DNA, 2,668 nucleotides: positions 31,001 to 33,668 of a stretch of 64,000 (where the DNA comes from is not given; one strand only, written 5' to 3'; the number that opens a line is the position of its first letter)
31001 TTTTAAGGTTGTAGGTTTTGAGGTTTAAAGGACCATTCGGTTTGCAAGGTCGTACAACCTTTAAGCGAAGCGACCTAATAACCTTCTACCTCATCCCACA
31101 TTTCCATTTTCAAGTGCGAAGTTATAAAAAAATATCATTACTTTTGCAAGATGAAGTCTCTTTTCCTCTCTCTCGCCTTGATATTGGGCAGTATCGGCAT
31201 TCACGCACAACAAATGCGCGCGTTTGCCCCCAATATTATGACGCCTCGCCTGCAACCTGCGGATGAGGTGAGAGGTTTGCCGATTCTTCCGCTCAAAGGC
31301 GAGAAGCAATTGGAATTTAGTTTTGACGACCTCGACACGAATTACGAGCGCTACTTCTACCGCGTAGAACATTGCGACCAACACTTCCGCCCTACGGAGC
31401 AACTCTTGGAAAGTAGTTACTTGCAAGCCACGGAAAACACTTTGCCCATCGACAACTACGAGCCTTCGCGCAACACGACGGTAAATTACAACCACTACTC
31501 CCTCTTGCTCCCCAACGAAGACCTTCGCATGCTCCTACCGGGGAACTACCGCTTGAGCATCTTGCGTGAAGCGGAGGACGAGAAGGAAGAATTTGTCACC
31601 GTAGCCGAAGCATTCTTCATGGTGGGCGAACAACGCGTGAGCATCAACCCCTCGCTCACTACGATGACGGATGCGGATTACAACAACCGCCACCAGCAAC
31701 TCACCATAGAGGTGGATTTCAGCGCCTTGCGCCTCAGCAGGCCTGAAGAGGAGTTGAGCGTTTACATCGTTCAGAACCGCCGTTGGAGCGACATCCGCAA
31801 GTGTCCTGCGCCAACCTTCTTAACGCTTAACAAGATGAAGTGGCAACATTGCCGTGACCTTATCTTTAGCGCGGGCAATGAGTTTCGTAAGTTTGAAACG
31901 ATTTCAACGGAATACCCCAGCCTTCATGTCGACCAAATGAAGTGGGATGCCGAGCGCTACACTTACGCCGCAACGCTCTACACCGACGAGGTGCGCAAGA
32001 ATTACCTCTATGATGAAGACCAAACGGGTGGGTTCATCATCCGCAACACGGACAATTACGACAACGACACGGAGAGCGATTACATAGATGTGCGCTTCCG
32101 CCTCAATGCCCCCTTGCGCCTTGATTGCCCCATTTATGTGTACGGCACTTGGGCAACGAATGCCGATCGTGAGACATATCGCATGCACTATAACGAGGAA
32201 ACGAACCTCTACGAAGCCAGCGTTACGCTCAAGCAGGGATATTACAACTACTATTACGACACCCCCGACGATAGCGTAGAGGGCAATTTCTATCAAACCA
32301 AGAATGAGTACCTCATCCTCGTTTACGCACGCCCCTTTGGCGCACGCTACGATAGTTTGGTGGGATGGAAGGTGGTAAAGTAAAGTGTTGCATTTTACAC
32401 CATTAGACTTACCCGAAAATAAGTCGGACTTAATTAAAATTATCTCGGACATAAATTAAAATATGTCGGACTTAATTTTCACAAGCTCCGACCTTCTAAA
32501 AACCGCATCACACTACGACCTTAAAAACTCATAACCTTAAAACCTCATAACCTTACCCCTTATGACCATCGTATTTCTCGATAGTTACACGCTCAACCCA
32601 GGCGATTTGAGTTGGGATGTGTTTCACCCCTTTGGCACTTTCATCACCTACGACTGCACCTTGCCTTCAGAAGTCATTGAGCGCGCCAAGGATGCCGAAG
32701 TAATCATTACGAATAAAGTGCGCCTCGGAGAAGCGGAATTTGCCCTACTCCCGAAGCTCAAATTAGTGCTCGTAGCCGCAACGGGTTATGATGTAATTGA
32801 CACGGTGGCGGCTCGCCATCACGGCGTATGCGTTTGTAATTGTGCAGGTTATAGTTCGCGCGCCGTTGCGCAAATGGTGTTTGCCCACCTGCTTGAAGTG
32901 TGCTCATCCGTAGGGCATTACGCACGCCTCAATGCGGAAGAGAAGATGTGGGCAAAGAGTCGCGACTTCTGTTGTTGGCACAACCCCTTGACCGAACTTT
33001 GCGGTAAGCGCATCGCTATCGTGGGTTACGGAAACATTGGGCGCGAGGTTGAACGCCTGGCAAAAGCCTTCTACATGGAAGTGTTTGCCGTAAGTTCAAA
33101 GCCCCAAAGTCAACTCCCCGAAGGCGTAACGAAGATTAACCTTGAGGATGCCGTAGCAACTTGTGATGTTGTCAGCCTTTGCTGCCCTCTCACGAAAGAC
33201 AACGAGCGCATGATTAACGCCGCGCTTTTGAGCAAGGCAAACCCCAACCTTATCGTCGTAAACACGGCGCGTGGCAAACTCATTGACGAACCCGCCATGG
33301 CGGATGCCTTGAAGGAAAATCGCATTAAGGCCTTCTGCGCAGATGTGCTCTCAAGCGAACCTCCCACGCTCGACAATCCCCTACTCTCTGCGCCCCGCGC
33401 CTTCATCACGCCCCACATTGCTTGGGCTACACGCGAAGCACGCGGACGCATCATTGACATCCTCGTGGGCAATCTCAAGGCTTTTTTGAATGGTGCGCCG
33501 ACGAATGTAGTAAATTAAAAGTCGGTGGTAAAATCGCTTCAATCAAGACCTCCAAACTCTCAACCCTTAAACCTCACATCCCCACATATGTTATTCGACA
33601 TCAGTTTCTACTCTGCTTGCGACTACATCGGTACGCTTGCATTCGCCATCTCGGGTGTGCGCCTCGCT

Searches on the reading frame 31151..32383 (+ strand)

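Call 70: search_protein_families(library=pfam, proteins=[window:31151-32383:+], max_evalue=0.00001)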
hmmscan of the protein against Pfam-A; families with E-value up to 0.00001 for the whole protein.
window:31151-32383:+ (410 aa): 1 family
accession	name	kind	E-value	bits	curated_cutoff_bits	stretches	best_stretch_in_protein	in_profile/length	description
PF17116.11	T9SS_plug_1st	-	1.5e-31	109.4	23.9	1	30-148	2-118/126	Type 9 secretion system plug protein 1st domain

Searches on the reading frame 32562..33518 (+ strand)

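Call 70: search_protein_families(library=pfam, proteins=[window:32562-33518:+], max_evalue=0.00001)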
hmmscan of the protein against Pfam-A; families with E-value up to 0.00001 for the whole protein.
window:32562-33518:+ (318 aa): 2 families
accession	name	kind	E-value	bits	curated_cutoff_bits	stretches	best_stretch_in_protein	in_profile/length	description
PF02826.25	2-Hacid_dh_C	-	7.8e-47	159.4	25.1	1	110-287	4-178/178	D-isomer specific 2-hydroxyacid dehydrogenase, NAD binding domain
PF00389.36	2-Hacid_dh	-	2.3e-23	82.8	24.6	1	26-318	21-134/134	D-isomer specific 2-hydroxyacid dehydrogenase, catalytic domain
